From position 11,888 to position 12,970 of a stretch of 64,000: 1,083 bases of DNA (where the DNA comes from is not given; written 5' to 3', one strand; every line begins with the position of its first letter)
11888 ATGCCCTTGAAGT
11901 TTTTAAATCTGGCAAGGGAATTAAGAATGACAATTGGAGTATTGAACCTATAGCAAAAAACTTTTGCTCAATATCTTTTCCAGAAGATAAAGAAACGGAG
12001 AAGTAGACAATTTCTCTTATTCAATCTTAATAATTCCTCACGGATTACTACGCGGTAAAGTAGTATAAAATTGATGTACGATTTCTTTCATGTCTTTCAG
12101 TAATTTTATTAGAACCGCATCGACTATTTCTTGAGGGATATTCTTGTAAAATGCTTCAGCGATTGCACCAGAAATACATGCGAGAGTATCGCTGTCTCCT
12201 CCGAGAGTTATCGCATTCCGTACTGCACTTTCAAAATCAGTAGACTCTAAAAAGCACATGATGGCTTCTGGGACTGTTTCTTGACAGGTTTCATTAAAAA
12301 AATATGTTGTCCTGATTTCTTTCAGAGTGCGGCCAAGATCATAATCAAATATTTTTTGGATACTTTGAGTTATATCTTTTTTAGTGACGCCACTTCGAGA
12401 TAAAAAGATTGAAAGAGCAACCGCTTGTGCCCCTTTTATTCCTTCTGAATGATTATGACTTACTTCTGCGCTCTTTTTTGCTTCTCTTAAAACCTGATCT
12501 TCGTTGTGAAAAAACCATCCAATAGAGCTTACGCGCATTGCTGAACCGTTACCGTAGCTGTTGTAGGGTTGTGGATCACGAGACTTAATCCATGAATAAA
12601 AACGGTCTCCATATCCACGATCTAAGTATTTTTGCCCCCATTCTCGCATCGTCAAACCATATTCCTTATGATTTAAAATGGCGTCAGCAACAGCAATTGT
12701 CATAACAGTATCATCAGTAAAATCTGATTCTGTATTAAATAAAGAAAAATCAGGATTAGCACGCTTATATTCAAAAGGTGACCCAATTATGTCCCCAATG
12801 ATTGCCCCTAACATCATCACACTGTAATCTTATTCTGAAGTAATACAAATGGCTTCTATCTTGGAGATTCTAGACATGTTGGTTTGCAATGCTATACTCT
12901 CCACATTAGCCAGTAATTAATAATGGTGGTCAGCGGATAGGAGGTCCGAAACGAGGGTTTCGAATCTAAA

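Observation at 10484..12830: Low-GC three-gene islet with an ADP-ribosylglycohydrolase, inserted with a NYN-domain gene between rpsO and pnp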

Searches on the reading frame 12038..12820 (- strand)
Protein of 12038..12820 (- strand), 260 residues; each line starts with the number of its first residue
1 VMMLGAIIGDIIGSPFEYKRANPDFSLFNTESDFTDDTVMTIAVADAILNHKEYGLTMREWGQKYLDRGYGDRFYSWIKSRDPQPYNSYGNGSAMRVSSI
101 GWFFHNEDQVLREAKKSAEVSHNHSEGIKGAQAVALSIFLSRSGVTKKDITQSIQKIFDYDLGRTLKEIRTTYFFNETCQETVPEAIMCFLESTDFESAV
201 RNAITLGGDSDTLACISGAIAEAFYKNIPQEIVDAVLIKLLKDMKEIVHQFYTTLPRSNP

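Call 3: search_protein_families(library=pfam, proteins=[window:12038-12820:-], max_evalue=0.1)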
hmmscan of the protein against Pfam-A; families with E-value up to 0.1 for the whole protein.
window:12038-12820:- (260 aa): 1 family
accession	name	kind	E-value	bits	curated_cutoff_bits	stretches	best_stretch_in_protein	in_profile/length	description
PF03747.19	ADP_ribosyl_GH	-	7e-36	124.8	26.2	1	2-230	2-286/287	ADP-ribosylglycohydrolase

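Call 4: search_protein_families(library=padloc, proteins=[window:12038-12820:-], max_evalue=1)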
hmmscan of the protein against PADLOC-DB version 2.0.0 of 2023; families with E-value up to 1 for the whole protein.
window:12038-12820:- (260 aa): 0 families

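Call 6: search_protein_families(library=phrogs, proteins=[window:12038-12820:-], max_evalue=1)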
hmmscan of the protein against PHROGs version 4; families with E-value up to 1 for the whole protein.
window:12038-12820:- (260 aa): 2 families
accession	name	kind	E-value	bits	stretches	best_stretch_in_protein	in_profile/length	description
phrog_6572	-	other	1.6e-61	209.3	1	3-255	12-308/325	ADP-ribosylglycohydrolase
phrog_22100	-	unknown function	2.8e-07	31.2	2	79-163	106-189/306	-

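Call 7: search_protein_families(library=ncbifam, proteins=[window:12038-12820:-], max_evalue=1)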
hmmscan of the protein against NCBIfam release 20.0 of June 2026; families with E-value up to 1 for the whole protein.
window:12038-12820:- (260 aa): 2 families
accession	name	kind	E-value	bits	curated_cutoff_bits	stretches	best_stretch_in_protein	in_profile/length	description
TIGR02662.1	dinitro_DRAG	equivalog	2.5e-13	49.9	337.05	1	33-250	52-281/287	ADP-ribosyl-[dinitrogen reductase] hydrolase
NF041672.1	ADPriboarghdlase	equivalog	4.7e-10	38.8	490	2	76-239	177-345/361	ADP-ribosylarginine hydrolase Tri1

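Call 33: find_homologous_proteins(query=window:12038-12817:-, max_evalue=1e-20)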
Query window:12038-12817:- (259 aa): 8000 proteins with E <= 1e-20 among 8000 candidates; the best 120 are listed.
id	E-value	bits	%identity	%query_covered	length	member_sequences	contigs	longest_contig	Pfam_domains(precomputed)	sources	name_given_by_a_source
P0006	1.8e-153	527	90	99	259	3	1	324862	PF03747.20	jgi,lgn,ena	-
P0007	9.5e-93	328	47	88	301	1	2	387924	PF03747.20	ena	-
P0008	1.5e-92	328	60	97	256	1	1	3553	PF03747.20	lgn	-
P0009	5.6e-92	326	57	99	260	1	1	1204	PF03747.20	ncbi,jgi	jgi:ADP-ribosylglycohydrolase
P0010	1.4e-91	324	57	99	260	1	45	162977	PF03747.20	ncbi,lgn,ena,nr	ncbi:MAG: ADP-ribosylglycohydrolase family protein [Pseudanabaena sp. Salubria-1]|nr:ADP-ribosylglyc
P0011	2.0e-91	324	57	99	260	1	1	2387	PF03747.20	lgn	-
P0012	2.7e-91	324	56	99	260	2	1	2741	PF03747.20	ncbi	-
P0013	2.8e-91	324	60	97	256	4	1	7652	PF03747.20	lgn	-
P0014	2.8e-91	324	57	99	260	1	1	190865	PF03747.20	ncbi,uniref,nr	ncbi:ADP-ribosylglycohydrolase family protein [Pseudanabaena sp. BC1403]|uniref:ADP-ribosylglycohydr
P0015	2.8e-91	324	60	97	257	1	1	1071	PF03747.20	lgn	-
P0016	3.8e-91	323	57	99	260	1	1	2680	PF03747.20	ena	-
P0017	4.1e-91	323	58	99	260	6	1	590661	PF03747.20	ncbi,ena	-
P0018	5.2e-91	323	57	99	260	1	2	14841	PF03747.20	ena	-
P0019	5.3e-91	323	57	99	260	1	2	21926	PF03747.20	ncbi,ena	-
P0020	7.0e-91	322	57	99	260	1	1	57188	PF03747.20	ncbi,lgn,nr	ncbi:MAG: hypothetical protein DCF20_16250 [Pseudanabaena sp.]|nr:MAG: hypothetical protein DCF20_16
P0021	9.7e-91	322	59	98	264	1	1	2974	PF03747.20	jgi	jgi:ADP-ribosyl-[dinitrogen reductase] hydrolase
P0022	1.4e-90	321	57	99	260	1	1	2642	PF03747.20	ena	-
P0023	1.4e-90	321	56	99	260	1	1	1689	PF03747.20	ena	-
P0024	1.4e-90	321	56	99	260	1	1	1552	PF03747.20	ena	-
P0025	1.9e-90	321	57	99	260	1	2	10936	PF03747.20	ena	-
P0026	1.9e-90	321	56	99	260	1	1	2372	PF03747.20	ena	-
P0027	1.9e-90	321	56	99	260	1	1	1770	PF03747.20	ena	-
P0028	2.6e-90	320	56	99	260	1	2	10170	PF03747.20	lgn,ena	-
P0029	2.6e-90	320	56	99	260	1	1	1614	PF03747.20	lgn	-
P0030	3.5e-90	320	56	99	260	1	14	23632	PF03747.20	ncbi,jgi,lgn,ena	jgi:ADP-ribosylglycohydrolase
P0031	4.0e-90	320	59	97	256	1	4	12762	PF03747.20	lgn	-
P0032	4.2e-90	320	61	95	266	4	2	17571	PF03747.20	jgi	jgi:ADP-ribosylglycohydrolase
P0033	4.4e-90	320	59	97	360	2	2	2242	PF03747.20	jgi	jgi:ADP-ribosylglycohydrolase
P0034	4.8e-90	320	58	97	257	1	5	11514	PF03747.20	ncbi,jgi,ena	jgi:ADP-ribosylglycohydrolase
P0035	5.0e-90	319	56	99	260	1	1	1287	PF03747.20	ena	-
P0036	5.3e-90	319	60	96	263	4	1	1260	PF03747.20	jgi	jgi:ADP-ribosylglycohydrolase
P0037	5.6e-90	319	59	96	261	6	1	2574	PF03747.20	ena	-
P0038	6.3e-90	319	59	97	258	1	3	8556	PF03747.20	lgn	-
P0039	6.7e-90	319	58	97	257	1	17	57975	PF03747.20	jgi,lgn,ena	jgi:ADP-ribosylglycohydrolase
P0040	6.7e-90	319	58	97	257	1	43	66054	PF03747.20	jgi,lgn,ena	jgi:ADP-ribosylglycohydrolase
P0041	9.9e-90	318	60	96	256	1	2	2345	PF03747.20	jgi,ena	-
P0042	1.2e-89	318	60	96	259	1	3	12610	PF03747.20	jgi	jgi:ADP-ribosylglycohydrolase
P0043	1.7e-89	318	58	97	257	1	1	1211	PF03747.20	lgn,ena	-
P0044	1.7e-89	318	58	97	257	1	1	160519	PF03747.20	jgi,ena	jgi:ADP-ribosylglycohydrolase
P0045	2.2e-89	317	58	97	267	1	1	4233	PF03747.20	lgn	-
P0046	3.4e-89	317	56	99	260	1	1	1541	PF03747.20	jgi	-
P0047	3.6e-89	317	58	97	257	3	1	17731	PF03747.20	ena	-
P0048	3.6e-89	317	58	88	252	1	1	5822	PF03747.20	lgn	-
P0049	3.8e-89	317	57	97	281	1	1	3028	PF03747.20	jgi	jgi:ADP-ribosyl-[dinitrogen reductase] hydrolase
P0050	4.0e-89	316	57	96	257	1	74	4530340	PF03747.20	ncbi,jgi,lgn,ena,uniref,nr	ncbi:MAG: ADP-ribosylglycohydrolase family protein [Pseudanabaena sp.]|jgi:ADP-ribosylglycohydrolase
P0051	4.7e-89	316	57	100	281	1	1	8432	PF03747.20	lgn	-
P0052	5.7e-89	316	56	99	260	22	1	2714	PF03747.20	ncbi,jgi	jgi:ADP-ribosylglycohydrolase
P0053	6.1e-89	316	60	96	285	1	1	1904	PF03747.20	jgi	jgi:ADP-ribosylglycohydrolase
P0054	6.1e-89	316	57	96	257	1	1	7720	PF03747.20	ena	-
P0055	6.5e-89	316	58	96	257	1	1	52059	PF03747.20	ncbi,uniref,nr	ncbi:ADP-ribosylglycohydrolase family protein [Pseudanabaena sp. FACHB-1277]|uniref:ADP-ribosylglyco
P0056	6.8e-89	316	58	99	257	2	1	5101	PF03747.20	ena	-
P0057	8.3e-89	315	55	99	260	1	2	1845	PF03747.20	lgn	-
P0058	9.1e-89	315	58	96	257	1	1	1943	PF03747.20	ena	-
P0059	1.2e-88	315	57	96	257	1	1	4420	PF03747.20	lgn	-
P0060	1.4e-88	315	59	97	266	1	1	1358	PF03747.20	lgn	-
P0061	1.9e-88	314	58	97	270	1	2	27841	PF03747.20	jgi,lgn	jgi:ADP-ribosylglycohydrolase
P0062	2.2e-88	314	57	96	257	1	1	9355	PF03747.20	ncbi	ncbi:MAG: ADP-ribosylglycohydrolase family protein [Pseudanabaena sp.]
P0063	2.2e-88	314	58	97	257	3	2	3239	PF03747.20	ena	-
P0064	2.4e-88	314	58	96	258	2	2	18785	PF03747.20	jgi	jgi:ADP-ribosylglycohydrolase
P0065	2.5e-88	314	57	96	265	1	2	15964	PF03747.20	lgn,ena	-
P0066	3.0e-88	314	57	96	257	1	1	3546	PF03747.20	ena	-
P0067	3.5e-88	313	57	96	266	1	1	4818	PF03747.20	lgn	-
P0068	3.6e-88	313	59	96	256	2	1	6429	PF03747.20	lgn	-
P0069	3.8e-88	313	57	96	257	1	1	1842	PF03747.20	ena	-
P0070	3.9e-88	313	59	96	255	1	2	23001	PF03747.20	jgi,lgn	jgi:ADP-ribosylglycohydrolase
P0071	4.2e-88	313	57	97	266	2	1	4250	PF03747.20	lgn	-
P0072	4.8e-88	313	56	96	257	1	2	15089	PF03747.20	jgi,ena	-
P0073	4.9e-88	313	55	99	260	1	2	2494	PF03747.20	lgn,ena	-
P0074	5.3e-88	313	58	97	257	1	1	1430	PF03747.20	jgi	jgi:ADP-ribosylglycohydrolase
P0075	5.3e-88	313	60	96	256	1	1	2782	PF03747.20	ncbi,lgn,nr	ncbi:MAG: ADP-ribosylglycohydrolase family protein [Candidatus Poribacteria bacterium]|nr:ADP-ribosy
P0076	5.4e-88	313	57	96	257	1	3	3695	PF03747.20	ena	-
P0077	5.8e-88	313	58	96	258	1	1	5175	PF03747.20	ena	-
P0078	5.8e-88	313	56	99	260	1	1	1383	PF03747.20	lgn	-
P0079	6.1e-88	313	58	97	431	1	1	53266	PF03747.20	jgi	jgi:ADP-ribosyl-[dinitrogen reductase] hydrolase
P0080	6.5e-88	313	58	96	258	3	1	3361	PF03747.20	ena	-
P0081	7.1e-88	312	58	96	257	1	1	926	PF03747.20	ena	-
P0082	7.1e-88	312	55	98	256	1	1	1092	PF03747.20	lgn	-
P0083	7.2e-88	312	56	96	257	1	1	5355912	PF03747.20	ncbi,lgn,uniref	ncbi:ADP-ribosylglycohydrolase family protein [Pseudanabaena minima]|uniref:ADP-ribosylglycohydrolas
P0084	8.1e-88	312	58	98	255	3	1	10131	PF03747.20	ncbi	-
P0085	8.8e-88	312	54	100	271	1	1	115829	PF03747.20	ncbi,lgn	-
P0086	9.0e-88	312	56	99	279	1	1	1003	PF03747.20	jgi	jgi:ADP-ribosyl-[dinitrogen reductase] hydrolase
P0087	1.2e-87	312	54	99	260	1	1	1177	PF03747.20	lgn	-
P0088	1.3e-87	312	58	97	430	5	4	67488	PF03747.20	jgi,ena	-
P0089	1.3e-87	312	59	96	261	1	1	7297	PF03747.20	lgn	-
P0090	1.5e-87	311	59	96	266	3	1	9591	PF03747.20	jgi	jgi:ADP-ribosylglycohydrolase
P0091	1.6e-87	311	58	97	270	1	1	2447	PF03747.20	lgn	-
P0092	1.6e-87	311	58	97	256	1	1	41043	PF03747.20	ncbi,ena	-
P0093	1.8e-87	311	56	96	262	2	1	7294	PF03747.20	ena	-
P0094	2.0e-87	311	57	99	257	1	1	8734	PF03747.20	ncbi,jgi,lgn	jgi:ADP-ribosylglycohydrolase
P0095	2.1e-87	311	56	99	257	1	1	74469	PF03747.20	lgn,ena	-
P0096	2.4e-87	311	56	93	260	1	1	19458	PF03747.20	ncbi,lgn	-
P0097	2.9e-87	310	56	96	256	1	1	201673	PF03747.20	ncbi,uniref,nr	ncbi:ADP-ribosylglycohydrolase family protein [Salegentibacter maritimus]|uniref:ADP-ribosylglycohyd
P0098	3.2e-87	310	56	92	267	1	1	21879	PF03747.20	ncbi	-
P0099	3.6e-87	310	57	96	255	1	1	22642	PF03747.20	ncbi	ncbi:MAG: ADP-ribosylglycohydrolase family protein [Candidatus Neomarinimicrobiota bacterium]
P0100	3.6e-87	310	58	96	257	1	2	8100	PF03747.20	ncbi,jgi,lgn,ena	-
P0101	3.8e-87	310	56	96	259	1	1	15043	PF03747.20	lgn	-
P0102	3.8e-87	310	58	96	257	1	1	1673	PF03747.20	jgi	jgi:ADP-ribosylglycohydrolase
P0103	3.9e-87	310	56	98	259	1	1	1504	PF03747.20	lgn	-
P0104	4.0e-87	310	58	96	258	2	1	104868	PF03747.20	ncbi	ncbi:ADP-ribosylglycohydrolase family protein [Ancylomarina sp. YFZ004]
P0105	4.1e-87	310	58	97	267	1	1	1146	PF03747.20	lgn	-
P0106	4.2e-87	310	56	96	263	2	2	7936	PF03747.20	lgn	-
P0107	4.6e-87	310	56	97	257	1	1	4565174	PF03747.20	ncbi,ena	-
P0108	4.9e-87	310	59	89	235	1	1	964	PF03747.20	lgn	-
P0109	4.9e-87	310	62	88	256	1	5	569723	PF03747.20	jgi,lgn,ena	jgi:ADP-ribosylglycohydrolase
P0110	5.2e-87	310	56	97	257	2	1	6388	PF03747.20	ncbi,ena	-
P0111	5.8e-87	309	54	98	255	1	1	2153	PF03747.20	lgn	-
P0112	6.0e-87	309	56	96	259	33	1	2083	PF03747.20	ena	-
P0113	6.1e-87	309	58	96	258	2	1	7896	PF03747.20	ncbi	-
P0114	6.3e-87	309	59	95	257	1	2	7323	PF03747.20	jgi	jgi:ADP-ribosylglycohydrolase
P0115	6.4e-87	309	58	96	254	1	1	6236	PF03747.20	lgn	-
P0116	7.0e-87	309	54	99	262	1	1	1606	PF03747.20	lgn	-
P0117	8.0e-87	309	57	97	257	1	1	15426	PF03747.20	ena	-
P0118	8.7e-87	309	56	97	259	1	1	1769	PF03747.20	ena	-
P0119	9.8e-87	309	55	98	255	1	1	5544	PF03747.20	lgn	-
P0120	1.0e-86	309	57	97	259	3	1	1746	PF03747.20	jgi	jgi:ADP-ribosylglycohydrolase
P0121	1.1e-86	309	56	96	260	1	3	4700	PF03747.20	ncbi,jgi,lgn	jgi:ADP-ribosylglycohydrolase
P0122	1.2e-86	308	58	96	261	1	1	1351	PF03747.20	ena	-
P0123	1.3e-86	308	57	97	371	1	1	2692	PF03747.20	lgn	-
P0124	1.3e-86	308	57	97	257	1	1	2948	PF03747.20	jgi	jgi:ADP-ribosylglycohydrolase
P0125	1.4e-86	308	59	88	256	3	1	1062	PF03747.20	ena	-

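Call 34: search_dna_similar(query=window:12038-12817:-, collection=phages, mode=protein, max_rows=25)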
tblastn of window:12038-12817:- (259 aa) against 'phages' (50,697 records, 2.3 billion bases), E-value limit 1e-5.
Records with a match: 26; places in all: 26; records where one place covers at least 80% of the query: 25.
Best place of each record, by identity: <60% 26.
By first word of the organism name: Erwinia 5; uncultured 4; Cronobacter 4; Porphyromonas 2; Bacteriophage 2; Serratia 2; Bacillus 2; Bacteroides 1; Sinorhizobium 1; Escherichia 1; and 2 more.
By host as written in the record: - 6; Porphyromonas gingivalis ATCC 49417 2; Erwinia amylovora SNUABM_01 2; Serratia marcescens UCC2017 2; Cronobacter sakazakii ATCC 29544 2; Cronobacter sakazakii 2; Bacillus megaterium str. ATCC 43725 2; Bacteroides caecimuris 1; and 7 more.
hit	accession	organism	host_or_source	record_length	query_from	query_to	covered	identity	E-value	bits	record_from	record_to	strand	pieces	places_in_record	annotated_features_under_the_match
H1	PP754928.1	Porphyromonas phage phage005b_ATCC49417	Porphyromonas gingivalis ATCC 49417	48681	2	250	96%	52.5%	4e-77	259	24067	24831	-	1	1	ADP-ribosylglycohydrolase | transcriptional regulator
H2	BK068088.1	Porphyromonas phage phage005a_ATCC49417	Porphyromonas gingivalis ATCC 49417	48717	2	250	96%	52.5%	4e-77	259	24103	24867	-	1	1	ADP-ribosylglycohydrolase | transcriptional regulator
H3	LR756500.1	uncultured phage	metagenomic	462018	2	256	98%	48.8%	1e-69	237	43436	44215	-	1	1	record has no annotation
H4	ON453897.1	Bacteroides phage Versailles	Bacteroides caecimuris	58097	2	256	98%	47.3%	5e-61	213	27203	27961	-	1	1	ADP-ribosylglycohydrolase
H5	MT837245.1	Bacteriophage sp.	human fecal samples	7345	2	245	94%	48.3%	1e-69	238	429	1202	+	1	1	record has no annotation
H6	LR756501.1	uncultured phage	metagenomic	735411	2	250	96%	46.1%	3e-72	245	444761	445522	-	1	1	record has no annotation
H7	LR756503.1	uncultured phage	metagenomic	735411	2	250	96%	46.1%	3e-72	245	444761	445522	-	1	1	record has no annotation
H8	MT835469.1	Bacteriophage sp.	human fecal samples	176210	2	224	86%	46.1%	9e-61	212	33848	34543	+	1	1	record has no annotation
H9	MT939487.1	Erwinia phage pEa_SNUABM_47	Erwinia amylovora SNUABM_01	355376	2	247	95%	26.9%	2e-13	76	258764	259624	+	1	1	putative ADP-ribosylglycohydrolase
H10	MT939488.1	Erwinia phage pEa_SNUABM_50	Erwinia amylovora SNUABM_01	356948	2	247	95%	26.4%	5e-12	71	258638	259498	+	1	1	putative ADP-ribosylglycohydrolase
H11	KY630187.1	Serratia phage BF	Serratia marcescens UCC2017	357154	2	247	95%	26.4%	5e-12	71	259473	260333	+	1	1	ADP-ribosylglycohydrolase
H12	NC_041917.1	Serratia phage BF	Serratia marcescens UCC2017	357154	2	247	95%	26.4%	5e-12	71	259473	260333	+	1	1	ADP-ribosylglycohydrolase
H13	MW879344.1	Erwinia phage pEa_SNUABM_49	Erwinia amylovora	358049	2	247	95%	26.4%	6e-12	71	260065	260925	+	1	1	hypothetical protein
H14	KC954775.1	Cronobacter phage S13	Cronobacter sakazakii ATCC 29544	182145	4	245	93%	26.5%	2e-9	63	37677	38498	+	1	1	putative ADP-ribosylation/crystallin J1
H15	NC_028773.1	Cronobacter phage S13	Cronobacter sakazakii ATCC 29544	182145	4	245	93%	26.5%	2e-9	63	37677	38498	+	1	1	ADP-ribosylglycohydrolase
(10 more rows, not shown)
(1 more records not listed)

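Call 35: search_solved_structures(query=window:12038-12817:-, max_evalue=0.001, show_alignments=2)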
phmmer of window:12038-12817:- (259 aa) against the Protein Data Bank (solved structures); distinct sequences matched with E-value up to 0.001: 14.
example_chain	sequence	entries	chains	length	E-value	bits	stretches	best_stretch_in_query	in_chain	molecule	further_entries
1t5j_A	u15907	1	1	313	1.5e-17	67.2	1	31-238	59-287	Hypothetical protein MJ1187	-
6g1p_A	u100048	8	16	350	1.4e-15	60.8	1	33-149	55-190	ADP-ribosylhydrolase like 2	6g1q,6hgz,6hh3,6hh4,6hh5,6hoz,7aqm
2qty_A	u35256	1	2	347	2.6e-14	56.6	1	32-147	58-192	Poly(ADP-ribose) glycohydrolase ARH3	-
2foz_A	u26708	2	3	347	3.8e-13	52.8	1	33-146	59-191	ADP-ribosylhydrolase like 2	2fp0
2g4k_A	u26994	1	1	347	3.8e-13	52.8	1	33-146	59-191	ADP-ribosylhydrolase 3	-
5zqy_A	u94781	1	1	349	3.9e-13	52.7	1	33-146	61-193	Poly(ADP-ribose) glycohydrolase ARH3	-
9rfd_A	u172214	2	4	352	4.1e-13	52.7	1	33-146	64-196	ADP-ribosylhydrolase ARH3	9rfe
6d36_C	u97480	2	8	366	5.3e-13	52.3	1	33-146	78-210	Poly(ADP-ribose) glycohydrolase ARH3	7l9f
7akr_AAA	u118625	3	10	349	1.5e-12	50.8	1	33-146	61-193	ADP-ribose glycohydrolase ARH3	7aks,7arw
6d3a_C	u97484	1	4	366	1.9e-12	50.5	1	33-146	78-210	Poly(ADP-ribose) glycohydrolase ARH3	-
7l9h_C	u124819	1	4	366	4e-12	49.4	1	86-146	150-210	ADP-ribose glycohydrolase ARH3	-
7l9i_C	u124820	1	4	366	7e-12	48.7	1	33-146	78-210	ADP-ribose glycohydrolase ARH3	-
8za7_A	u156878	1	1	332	4.4e-10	42.8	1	178-243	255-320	Lmo0067 protein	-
2cwc_A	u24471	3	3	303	1e-09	41.6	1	87-225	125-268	ADP-ribosylglycohydrolase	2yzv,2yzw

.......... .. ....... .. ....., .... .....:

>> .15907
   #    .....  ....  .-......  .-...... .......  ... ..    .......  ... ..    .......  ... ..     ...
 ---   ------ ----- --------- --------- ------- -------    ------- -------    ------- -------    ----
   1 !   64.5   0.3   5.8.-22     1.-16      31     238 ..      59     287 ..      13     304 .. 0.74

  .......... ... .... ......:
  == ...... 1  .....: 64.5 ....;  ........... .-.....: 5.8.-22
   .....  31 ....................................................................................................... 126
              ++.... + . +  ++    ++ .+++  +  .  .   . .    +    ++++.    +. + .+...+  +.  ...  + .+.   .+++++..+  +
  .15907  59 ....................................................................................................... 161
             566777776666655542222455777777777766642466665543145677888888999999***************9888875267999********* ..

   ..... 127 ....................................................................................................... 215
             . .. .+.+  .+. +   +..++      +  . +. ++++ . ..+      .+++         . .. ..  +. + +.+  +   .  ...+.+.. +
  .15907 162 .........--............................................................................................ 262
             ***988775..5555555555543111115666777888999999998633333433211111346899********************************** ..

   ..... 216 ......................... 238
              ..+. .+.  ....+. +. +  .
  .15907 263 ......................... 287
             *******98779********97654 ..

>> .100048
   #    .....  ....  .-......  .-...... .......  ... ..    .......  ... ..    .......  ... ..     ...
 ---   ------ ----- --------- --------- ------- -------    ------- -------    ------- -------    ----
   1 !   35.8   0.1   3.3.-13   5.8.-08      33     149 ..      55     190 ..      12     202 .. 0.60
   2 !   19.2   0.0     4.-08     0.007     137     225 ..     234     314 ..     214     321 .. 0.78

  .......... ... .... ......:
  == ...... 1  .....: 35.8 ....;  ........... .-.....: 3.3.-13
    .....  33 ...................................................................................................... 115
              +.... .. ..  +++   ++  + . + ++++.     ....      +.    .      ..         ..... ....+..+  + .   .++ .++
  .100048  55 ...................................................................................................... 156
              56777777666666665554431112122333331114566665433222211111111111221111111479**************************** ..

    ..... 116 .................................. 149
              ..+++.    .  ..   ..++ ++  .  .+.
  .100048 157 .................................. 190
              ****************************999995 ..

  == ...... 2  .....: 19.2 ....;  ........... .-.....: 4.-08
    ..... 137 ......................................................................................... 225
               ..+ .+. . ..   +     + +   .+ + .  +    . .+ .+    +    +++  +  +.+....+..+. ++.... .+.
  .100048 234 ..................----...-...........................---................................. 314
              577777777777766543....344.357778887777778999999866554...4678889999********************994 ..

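Call 36: get_annotated_region(hit=H1, flank=5000)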
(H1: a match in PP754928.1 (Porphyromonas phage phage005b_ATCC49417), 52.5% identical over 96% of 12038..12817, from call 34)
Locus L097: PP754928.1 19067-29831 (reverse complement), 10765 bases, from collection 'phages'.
description: Porphyromonas phage phage005b_ATCC49417, complete genome.
organism: Porphyromonas phage phage005b_ATCC49417 (NCBI taxid 3144280)
taxonomy: Viruses
host: Porphyromonas gingivalis ATCC 49417; source: human; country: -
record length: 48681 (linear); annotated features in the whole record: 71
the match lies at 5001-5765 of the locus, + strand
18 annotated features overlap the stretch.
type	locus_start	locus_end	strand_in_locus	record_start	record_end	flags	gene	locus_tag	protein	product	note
CDS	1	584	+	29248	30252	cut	-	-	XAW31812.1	C-type lectin fold protein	DUF1566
CDS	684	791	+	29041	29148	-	-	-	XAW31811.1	hypothetical protein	-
CDS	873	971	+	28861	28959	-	-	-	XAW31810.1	hypothetical protein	-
CDS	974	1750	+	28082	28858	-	-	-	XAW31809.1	anti-repressor protein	-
CDS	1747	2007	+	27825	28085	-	-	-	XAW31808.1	hypothetical protein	-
CDS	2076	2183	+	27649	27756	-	-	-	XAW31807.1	hypothetical protein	-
CDS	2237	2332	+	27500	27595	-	-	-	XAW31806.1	hypothetical protein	-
CDS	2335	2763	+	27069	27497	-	-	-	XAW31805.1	hypothetical protein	-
CDS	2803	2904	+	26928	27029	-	-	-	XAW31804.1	hypothetical protein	-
CDS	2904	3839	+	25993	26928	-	-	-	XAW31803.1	hypothetical protein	-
CDS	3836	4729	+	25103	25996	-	-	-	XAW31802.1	integrase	-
CDS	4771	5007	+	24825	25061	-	-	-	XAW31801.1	transcriptional regulator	-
CDS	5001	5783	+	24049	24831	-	-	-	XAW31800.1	ADP-ribosylglycohydrolase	-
CDS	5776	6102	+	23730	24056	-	-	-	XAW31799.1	hypothetical protein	-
CDS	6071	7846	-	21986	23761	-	-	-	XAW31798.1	minor capsid protein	-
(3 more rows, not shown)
